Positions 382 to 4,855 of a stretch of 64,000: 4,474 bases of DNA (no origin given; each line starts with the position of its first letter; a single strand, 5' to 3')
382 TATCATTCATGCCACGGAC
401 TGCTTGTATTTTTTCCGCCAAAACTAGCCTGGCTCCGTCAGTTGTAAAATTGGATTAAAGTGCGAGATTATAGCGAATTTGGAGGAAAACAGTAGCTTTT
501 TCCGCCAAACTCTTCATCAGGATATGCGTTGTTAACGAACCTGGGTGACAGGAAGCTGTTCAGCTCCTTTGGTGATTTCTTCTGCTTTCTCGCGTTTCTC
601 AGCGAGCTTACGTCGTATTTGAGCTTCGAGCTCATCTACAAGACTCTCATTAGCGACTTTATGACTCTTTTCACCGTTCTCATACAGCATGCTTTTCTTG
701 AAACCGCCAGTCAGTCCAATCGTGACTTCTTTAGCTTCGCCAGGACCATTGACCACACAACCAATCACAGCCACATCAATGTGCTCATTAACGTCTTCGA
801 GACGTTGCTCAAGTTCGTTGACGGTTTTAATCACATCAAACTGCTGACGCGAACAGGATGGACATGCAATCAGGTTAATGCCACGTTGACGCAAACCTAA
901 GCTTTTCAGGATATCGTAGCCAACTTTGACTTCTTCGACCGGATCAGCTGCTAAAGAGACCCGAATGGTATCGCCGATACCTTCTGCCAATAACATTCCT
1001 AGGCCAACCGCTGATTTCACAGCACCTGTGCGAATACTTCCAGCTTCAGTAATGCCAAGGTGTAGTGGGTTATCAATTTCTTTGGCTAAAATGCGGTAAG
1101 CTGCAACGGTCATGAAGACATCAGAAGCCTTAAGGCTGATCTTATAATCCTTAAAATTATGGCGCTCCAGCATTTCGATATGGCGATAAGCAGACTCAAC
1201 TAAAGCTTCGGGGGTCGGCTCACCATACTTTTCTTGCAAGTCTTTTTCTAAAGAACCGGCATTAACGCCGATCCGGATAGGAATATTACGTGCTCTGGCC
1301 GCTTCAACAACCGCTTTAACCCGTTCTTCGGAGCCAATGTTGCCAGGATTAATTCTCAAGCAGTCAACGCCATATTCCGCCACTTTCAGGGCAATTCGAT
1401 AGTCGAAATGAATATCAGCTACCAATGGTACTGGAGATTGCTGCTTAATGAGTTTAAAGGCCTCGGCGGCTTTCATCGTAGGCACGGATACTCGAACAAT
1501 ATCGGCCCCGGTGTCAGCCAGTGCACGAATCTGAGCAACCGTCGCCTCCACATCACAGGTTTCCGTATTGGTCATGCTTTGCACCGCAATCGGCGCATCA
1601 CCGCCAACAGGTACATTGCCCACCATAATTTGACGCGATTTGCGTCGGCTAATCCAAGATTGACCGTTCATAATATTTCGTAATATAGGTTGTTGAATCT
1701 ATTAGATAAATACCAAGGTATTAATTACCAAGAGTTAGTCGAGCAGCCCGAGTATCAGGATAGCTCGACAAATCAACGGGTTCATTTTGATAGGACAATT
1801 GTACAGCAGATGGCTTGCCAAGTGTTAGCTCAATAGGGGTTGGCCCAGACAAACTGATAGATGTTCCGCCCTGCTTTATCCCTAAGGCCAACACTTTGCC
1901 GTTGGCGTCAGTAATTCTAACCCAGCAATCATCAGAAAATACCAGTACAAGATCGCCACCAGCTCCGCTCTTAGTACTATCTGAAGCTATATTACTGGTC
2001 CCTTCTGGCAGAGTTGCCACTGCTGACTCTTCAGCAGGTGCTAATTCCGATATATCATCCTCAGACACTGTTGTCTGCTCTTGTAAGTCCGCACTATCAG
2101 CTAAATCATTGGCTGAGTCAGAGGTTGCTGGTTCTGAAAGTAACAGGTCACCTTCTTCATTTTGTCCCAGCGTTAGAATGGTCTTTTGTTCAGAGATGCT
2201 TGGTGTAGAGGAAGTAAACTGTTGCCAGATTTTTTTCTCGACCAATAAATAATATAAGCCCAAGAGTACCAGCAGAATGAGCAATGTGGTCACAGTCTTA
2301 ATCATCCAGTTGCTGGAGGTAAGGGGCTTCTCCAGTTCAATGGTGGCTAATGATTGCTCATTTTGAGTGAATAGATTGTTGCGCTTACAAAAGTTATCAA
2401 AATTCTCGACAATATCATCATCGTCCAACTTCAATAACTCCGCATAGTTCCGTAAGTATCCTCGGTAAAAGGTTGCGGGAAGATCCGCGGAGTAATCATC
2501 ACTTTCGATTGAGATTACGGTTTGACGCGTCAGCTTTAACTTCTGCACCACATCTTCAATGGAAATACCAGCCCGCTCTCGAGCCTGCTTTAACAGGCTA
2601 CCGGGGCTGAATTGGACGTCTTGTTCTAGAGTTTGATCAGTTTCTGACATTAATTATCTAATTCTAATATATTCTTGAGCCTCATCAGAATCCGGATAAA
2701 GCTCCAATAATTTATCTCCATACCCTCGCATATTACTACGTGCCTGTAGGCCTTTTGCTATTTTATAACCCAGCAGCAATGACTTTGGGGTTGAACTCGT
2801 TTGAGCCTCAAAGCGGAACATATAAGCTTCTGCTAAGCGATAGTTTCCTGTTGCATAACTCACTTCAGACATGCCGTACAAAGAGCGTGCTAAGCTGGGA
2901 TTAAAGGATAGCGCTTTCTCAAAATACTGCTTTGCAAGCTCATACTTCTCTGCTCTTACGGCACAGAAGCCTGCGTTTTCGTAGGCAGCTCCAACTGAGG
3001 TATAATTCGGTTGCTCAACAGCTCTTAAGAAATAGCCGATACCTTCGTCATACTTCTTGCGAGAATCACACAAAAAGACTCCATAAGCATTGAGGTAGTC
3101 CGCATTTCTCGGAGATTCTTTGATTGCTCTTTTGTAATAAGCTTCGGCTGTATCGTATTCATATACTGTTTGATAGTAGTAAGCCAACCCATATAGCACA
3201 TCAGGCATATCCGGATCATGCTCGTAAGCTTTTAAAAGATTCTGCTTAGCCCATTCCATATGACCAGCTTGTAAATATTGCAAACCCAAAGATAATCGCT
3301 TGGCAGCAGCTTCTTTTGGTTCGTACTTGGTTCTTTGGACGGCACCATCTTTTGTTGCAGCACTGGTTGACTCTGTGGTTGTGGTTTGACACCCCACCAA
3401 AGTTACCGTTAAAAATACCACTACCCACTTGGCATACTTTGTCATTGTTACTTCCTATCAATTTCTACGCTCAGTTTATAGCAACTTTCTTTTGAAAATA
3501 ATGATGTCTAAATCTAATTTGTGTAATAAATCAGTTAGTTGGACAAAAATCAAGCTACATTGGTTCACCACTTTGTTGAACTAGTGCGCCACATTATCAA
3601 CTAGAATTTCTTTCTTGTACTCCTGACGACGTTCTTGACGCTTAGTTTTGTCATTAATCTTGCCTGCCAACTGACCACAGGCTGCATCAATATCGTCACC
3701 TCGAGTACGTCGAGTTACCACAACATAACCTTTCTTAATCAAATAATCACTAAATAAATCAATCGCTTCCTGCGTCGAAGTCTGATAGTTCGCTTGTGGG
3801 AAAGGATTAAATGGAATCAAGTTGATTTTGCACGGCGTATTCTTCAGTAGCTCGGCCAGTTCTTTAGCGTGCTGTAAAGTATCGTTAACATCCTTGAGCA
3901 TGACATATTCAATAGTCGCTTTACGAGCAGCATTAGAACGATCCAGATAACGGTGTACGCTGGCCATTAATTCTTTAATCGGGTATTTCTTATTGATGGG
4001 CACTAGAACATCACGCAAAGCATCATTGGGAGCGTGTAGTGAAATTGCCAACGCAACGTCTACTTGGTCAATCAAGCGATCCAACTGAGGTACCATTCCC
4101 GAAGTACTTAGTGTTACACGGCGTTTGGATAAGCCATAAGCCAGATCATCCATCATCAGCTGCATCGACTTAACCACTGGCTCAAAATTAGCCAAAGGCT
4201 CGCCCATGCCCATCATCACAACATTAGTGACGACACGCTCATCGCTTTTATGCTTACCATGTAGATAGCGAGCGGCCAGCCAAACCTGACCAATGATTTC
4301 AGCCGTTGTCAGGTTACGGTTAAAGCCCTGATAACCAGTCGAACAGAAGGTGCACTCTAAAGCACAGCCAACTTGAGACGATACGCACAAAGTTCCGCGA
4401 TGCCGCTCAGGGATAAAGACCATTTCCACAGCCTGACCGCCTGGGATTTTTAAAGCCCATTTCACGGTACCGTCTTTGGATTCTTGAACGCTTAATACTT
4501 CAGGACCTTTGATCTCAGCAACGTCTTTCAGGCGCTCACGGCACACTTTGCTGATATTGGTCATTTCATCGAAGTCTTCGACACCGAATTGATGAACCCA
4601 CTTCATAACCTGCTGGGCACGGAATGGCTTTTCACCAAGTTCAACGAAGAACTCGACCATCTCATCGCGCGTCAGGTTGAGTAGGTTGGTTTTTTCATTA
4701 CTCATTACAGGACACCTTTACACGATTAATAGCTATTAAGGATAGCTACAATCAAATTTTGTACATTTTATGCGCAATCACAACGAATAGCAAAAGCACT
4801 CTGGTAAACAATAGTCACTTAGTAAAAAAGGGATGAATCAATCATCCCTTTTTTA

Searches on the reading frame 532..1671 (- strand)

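Call 13: search_protein_families(library=ncbifam, proteins=[window:532-1671:-], max_evalue=1e-10)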
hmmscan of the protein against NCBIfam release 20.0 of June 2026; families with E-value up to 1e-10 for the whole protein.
window:532-1671:- (379 aa): 4 families
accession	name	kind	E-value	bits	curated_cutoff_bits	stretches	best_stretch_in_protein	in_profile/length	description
NF001540.0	PRK00366.1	equivalog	2.2e-161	536.7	345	1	5-358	9-363/364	flavodoxin-dependent (E)-4-hydroxy-3-methylbut-2-enyl-diphosphate synthase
TIGR00612.1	ispG_gcpE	equivalog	3e-137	457.6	280.25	1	9-352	1-356/357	(E)-4-hydroxy-3-methylbut-2-enyl-diphosphate synthase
NF002534.0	PRK02048.1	equivalog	1.8e-72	245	886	2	115-255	140-284/613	4-hydroxy-3-methylbut-2-en-1-yl diphosphate synthase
NF001912.0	PRK00694.1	equivalog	4.8e-72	243.4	1045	3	116-256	145-289/606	4-hydroxy-3-methylbut-2-en-1-yl diphosphate synthase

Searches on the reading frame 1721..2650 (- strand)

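Call 13: search_protein_families(library=ncbifam, proteins=[window:1721-2650:-], max_evalue=1e-10)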
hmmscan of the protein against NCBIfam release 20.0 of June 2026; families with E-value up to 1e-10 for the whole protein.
window:1721-2650:- (309 aa): 2 families
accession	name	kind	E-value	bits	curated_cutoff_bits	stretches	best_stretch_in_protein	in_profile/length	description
NF008109.0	PRK10856.1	equivalog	5.6e-46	157.8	208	2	174-308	200-331/334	cytoskeleton protein RodZ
NF041534.1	rodZ_Strepcoccus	equivalog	7.4e-12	45.1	375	0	16-300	6-265/275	cytoskeleton protein RodZ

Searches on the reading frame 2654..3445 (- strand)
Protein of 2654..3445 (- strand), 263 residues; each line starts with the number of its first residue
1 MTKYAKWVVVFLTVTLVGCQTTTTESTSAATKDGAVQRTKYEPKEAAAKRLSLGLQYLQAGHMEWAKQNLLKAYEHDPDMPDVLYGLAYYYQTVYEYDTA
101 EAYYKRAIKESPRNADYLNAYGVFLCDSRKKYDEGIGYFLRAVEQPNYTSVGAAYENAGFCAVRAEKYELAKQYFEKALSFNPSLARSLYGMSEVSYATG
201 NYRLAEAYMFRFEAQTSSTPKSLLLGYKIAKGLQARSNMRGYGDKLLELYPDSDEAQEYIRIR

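Call 13: search_protein_families(library=ncbifam, proteins=[window:2654-3445:-], max_evalue=1e-10)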
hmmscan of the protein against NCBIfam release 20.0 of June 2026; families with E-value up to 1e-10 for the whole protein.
window:2654-3445:- (263 aa): 3 families
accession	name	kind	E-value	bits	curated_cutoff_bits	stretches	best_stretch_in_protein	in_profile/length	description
TIGR02521.1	type_IV_pilW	equivalog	4.7e-62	209.6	154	1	9-251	2-234/234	type IV pilus biogenesis/stability protein PilW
NF040959.1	MamA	equivalog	7.5e-13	48.4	200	1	49-180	73-201/204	magnetosome protein MamA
TIGR02917.1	PEP_TPR_lipo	equivalog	1.9e-12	45.9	312.2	0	41-145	765-866/899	XrtA/PEP-CTERM system TPR-repeat protein PrsT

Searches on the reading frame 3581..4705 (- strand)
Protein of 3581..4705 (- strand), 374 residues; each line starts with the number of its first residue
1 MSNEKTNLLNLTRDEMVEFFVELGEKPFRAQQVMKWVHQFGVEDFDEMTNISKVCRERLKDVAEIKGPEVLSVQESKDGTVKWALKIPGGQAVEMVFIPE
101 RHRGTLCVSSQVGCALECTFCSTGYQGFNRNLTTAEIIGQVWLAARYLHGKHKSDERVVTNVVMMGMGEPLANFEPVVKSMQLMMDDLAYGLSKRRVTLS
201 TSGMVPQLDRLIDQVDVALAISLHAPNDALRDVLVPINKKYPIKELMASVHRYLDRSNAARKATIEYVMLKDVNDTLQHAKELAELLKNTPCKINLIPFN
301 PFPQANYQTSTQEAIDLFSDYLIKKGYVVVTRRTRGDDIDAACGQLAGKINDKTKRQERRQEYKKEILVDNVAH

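Call 13: search_protein_families(library=ncbifam, proteins=[window:3581-4705:-], max_evalue=1e-10)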
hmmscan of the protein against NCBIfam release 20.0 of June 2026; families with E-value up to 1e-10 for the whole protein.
window:3581-4705:- (374 aa): 8 families
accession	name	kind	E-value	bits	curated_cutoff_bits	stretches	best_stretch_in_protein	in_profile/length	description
NF008396.0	PRK11194.1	equivalog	2.5e-175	582.8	633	1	2-370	9-377/379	dual-specificity RNA methyltransferase RlmN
TIGR00048.1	rRNA_mod_RlmN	equivalog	2.8e-146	487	290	1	3-356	4-353/355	dual-specificity RNA methyltransferase RlmN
NF011031.0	PRK14461.1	equivalog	4.2e-79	266.3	601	1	3-350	5-365/372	ribosomal RNA large subunit methyltransferase N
NF000424.4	CfrAB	exception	1.1e-69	235.4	530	1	16-347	7-337/338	Cfr family 23S rRNA (adenine(2503)-C(8))-methyltransferase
NF011024.0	PRK14453.1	equivalog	1.1e-67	228.8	468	1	15-352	10-346/348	23S rRNA (adenine(2503)-C(8))-methyltransferase Cfr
TIGR04432.1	rSAM_Cfr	equivalog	3.4e-67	227.1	550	1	16-348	9-340/341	Cfr family 23S rRNA (adenine(2503)-C(8))-methyltransferase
NF011040.0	PRK14470.1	equivalog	1.1e-54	186.2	441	1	20-349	13-334/338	ribosomal RNA large subunit methyltransferase N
NF011034.0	PRK14464.1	equivalog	2.5e-53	181.1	422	1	17-362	7-342/348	RNA methyltransferase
